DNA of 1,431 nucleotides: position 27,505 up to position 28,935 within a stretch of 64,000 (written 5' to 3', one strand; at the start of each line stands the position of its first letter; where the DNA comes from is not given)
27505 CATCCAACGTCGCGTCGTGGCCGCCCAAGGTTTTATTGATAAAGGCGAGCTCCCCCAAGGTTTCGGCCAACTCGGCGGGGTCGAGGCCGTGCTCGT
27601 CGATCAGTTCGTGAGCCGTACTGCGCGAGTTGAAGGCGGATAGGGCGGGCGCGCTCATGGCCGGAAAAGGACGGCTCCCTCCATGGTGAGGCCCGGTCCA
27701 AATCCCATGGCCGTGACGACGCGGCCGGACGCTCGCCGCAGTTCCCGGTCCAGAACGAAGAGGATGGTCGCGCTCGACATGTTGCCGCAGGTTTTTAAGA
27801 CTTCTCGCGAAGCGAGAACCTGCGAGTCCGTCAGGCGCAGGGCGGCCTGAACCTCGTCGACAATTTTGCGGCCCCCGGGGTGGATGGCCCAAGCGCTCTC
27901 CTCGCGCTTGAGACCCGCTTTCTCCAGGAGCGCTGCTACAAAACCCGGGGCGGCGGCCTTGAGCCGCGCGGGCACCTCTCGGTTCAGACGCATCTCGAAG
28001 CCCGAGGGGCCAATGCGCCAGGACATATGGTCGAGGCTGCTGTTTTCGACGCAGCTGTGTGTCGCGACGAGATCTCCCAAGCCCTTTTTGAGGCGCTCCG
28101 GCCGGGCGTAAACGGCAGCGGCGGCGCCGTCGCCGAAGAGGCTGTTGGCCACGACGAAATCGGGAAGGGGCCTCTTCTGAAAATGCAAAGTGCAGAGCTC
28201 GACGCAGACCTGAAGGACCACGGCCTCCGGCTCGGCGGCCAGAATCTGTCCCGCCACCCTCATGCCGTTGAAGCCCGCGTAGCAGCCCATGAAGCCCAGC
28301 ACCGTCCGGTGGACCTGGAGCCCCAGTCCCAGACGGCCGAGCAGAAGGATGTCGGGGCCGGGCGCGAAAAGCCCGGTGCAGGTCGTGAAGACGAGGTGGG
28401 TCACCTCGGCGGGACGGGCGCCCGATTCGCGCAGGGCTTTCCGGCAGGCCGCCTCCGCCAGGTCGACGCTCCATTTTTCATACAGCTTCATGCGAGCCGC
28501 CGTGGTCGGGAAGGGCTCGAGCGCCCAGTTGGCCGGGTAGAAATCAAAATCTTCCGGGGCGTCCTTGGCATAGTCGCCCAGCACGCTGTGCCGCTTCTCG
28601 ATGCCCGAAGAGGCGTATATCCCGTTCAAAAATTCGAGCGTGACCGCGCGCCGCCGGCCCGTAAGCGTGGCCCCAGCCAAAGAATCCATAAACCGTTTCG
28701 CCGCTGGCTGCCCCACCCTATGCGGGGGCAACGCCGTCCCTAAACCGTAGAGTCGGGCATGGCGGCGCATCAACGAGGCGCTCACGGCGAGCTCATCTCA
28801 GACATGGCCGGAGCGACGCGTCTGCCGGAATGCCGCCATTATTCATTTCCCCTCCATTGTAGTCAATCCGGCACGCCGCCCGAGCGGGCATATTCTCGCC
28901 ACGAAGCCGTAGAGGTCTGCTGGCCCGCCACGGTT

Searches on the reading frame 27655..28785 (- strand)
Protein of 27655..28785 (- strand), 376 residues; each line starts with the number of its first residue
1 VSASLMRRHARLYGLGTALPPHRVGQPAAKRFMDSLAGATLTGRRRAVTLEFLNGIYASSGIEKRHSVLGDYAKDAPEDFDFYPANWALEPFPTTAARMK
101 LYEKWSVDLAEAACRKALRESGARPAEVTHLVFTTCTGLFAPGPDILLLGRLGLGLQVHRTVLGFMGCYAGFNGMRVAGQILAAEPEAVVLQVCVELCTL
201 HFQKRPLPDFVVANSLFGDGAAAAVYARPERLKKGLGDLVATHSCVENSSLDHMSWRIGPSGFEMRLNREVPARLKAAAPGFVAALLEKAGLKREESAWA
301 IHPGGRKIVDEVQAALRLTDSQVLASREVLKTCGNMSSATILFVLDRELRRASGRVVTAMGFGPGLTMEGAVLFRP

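Call 8: search_protein_families(library=pfam, proteins=[window:27655-28785:-], max_evalue=0.001)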
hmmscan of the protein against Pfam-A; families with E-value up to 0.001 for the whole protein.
window:27655-28785:- (376 aa): 4 families
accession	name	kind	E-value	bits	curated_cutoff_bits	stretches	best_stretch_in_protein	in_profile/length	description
PF00195.25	Chal_sti_synt_N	-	2.6e-27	96.2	27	1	8-225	12-220/225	Chalcone and stilbene synthases, N-terminal domain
PF02797.21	Chal_sti_synt_C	-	1.3e-22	80.9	27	1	252-373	15-147/151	Chalcone and stilbene synthases, C-terminal domain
PF08541.16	ACP_syn_III_C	-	2.4e-09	37.7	26.6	1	287-373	1-88/90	3-Oxoacyl-[acyl-carrier-protein (ACP)] synthase III C terminal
PF08392.18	FAE1_CUT1_RppA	-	1.5e-08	34.8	27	1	111-231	88-208/290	FAE1/Type III polyketide synthase-like protein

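Call 64: search_protein_families(library=ncbifam, proteins=[window:27655-28782:-], max_evalue=0.00001)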
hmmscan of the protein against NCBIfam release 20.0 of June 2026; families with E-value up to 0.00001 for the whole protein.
window:27655-28782:- (375 aa): 3 families
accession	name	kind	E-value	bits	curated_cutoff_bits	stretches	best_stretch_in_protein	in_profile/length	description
NF042429.2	DHPHCoAsyn_DpgA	equivalog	7.1e-47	160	425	1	94-371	59-347/350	3,5-dihydroxyphenylacetyl-CoA synthase DpgA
NF006829.0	PRK09352.1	subfamily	5e-13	48.7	249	1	102-371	50-318/322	beta-ketoacyl-ACP synthase 3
TIGR00747.1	fabH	subfamily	4.4e-11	42.4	292.1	1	102-372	48-320/322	beta-ketoacyl-ACP synthase III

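Call 73: find_homologous_proteins(query=window:27655-28782:-, max_evalue=1e-20)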
Query window:27655-28782:- (375 aa): 7118 proteins with E <= 1e-20 among 8000 candidates; the best 120 are listed.
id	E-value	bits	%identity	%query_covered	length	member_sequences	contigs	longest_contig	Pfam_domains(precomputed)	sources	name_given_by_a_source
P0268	9.8e-245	829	99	99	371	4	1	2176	PF02797.22,PF08541.17,PF08392.19,PF00195.26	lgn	-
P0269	9.9e-216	734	88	99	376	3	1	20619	PF02797.22,PF08541.17,PF08392.19,PF00195.26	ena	-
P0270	9.0e-211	717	86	99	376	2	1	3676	PF02797.22,PF08541.17,PF08392.19,PF00195.26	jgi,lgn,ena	-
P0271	9.1e-208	707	86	98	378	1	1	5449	PF02797.22,PF08541.17,PF08392.19,PF00195.26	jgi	-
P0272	3.7e-207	705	84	100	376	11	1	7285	PF02797.22,PF08541.17,PF08392.19,PF00195.26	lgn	-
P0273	2.9e-206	702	84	99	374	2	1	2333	PF02797.22,PF08541.17,PF08392.19,PF00195.26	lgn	-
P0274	1.3e-205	700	84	98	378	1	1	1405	PF02797.22,PF08541.17,PF08392.19,PF00195.26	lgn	-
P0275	1.4e-205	700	84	98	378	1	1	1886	PF02797.22,PF08541.17,PF08392.19,PF00195.26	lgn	-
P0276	3.2e-205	699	85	98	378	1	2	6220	PF02797.22,PF08541.17,PF08392.19,PF00195.26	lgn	-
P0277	2.3e-204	696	85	98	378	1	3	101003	PF02797.22,PF08541.17,PF08392.19,PF00195.26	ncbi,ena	ncbi:MAG: type III polyketide synthase [Elusimicrobiota bacterium]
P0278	4.0e-202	689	84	98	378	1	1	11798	PF02797.22,PF08541.17,PF08392.19,PF00195.26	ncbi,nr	ncbi:MAG: type III polyketide synthase [Elusimicrobia bacterium]|nr:type III polyketide synthase [El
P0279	6.5e-202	688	83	98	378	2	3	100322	PF02797.22,PF08541.17,PF08392.19,PF00195.26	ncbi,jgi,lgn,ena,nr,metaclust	ncbi:MAG TPA: type III polyketide synthase [Elusimicrobia bacterium]|nr:MAG: hypothetical protein A2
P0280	2.2e-201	686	90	92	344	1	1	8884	PF02797.22,PF08541.17,PF08392.19,PF00195.26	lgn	-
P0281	7.2e-200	681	83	98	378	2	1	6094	PF02797.22,PF08541.17,PF08392.19,PF00195.26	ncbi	ncbi:MAG: type III polyketide synthase [Elusimicrobiota bacterium]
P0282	1.2e-199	681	83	98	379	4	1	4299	PF02797.22,PF08541.17,PF08392.19,PF00195.26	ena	-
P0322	3.7e-127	442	59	99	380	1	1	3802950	PF02797.22,PF08541.17,PF08392.19,PF00195.26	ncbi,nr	ncbi:MAG: type III polyketide synthase [Elusimicrobiota bacterium]|nr:MAG: type III polyketide synth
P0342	5.4e-120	419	60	87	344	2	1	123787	PF02797.22,PF08541.17,PF08392.19,PF00195.26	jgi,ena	jgi:predicted naringenin-chalcone synthase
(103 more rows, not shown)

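Call 74: find_encoding_contigs(protein=P0322, flank=10000, max_places=1)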
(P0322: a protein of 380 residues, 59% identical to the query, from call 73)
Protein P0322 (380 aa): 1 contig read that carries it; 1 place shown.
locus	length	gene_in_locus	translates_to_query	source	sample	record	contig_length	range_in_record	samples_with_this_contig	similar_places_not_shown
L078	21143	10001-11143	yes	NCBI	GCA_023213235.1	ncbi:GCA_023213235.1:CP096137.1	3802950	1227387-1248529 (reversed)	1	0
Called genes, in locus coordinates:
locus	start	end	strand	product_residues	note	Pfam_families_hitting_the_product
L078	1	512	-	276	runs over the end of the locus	PF00082:Peptidase_S8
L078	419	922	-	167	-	-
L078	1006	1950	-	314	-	-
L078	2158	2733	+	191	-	PF13505:OMP_b-brl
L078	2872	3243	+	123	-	-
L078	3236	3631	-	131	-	PF01337:Barstar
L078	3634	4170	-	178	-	PF00545:Ribonuclease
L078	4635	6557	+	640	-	PF07715:Plug (weak), PF00593:TonB_dep_Rec_b-barrel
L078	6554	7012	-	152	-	PF18423:zf_CopZ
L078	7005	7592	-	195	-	PF02411:MerT, PF00403:HMA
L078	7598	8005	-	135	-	PF13411:MerR_1, PF00376:MerR, PF09278:MerR-DNA-bind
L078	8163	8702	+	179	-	-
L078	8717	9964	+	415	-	PF27126:NmeDI_C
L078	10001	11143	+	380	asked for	PF00195:Chal_sti_synt_N, PF08392:FAE1_CUT1_RppA, PF02797:Chal_sti_synt_C, PF08541:ACP_syn_III_C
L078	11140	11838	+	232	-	PF13489:Methyltransf_23, PF13847:Methyltransf_31, PF08241:Methyltransf_11, PF08242:Methyltransf_12, PF13649:Methyltransf_25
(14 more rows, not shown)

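Call 75: find_encoding_contigs(protein=P0342, flank=10000, max_places=1)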
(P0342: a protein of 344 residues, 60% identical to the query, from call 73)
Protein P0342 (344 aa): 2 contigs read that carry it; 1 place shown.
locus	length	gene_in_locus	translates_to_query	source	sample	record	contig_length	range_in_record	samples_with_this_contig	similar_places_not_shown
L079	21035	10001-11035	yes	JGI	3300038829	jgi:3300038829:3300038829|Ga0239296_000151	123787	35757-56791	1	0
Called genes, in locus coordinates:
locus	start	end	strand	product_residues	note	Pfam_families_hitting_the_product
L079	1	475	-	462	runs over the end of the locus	PF13442:Cytochrome_CBB3 (faint), PF14537:Cytochrom_c3_2 (faint), PF00034:Cytochrom_C (weak)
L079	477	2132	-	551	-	PF00033:Cytochrome_B, PF13631:Cytochrom_B_N_2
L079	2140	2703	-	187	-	PF00355:Rieske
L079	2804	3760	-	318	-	PF01903:CbiX (faint)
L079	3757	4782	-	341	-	PF05201:GlutR_N, PF01488:Shikimate_DH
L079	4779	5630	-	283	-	PF01578:Cytochrom_C_asm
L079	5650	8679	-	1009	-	PF00929:RNase_T, PF04193:PQ-loop (weak)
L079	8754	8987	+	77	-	-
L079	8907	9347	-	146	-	PF09990:DUF2231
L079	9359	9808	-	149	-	-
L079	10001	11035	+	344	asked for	PF00195:Chal_sti_synt_N, PF08392:FAE1_CUT1_RppA, PF02797:Chal_sti_synt_C, PF08541:ACP_syn_III_C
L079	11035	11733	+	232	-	PF13489:Methyltransf_23, PF13847:Methyltransf_31, PF08241:Methyltransf_11, PF08242:Methyltransf_12, PF13649:Methyltransf_25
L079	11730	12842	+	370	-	PF01266:DAO (faint), PF01494:FAD_binding_3, PF04820:Trp_halogenase (faint), PF05834:Lycopene_cycl (faint), PF07992:Pyr_redox_2 (faint)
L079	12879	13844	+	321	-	PF00106:adh_short (weak), PF12241:Enoyl_reductase, PF13561:adh_short_C2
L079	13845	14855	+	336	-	PF08541:ACP_syn_III_C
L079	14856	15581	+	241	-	PF00106:adh_short, PF13561:adh_short_C2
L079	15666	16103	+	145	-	PF07977:FabA, PF22818:ApeI-like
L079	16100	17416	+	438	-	PF00109:ketoacyl-synt, PF02801:Ketoacyl-synt_C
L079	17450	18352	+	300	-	-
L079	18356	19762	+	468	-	PF01553:Acyltransferase (weak), PF01648:ACPS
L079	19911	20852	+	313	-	PF00698:Acyl_transf_1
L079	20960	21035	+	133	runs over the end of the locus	PF13560:HTH_31 (weak), PF01381:HTH_3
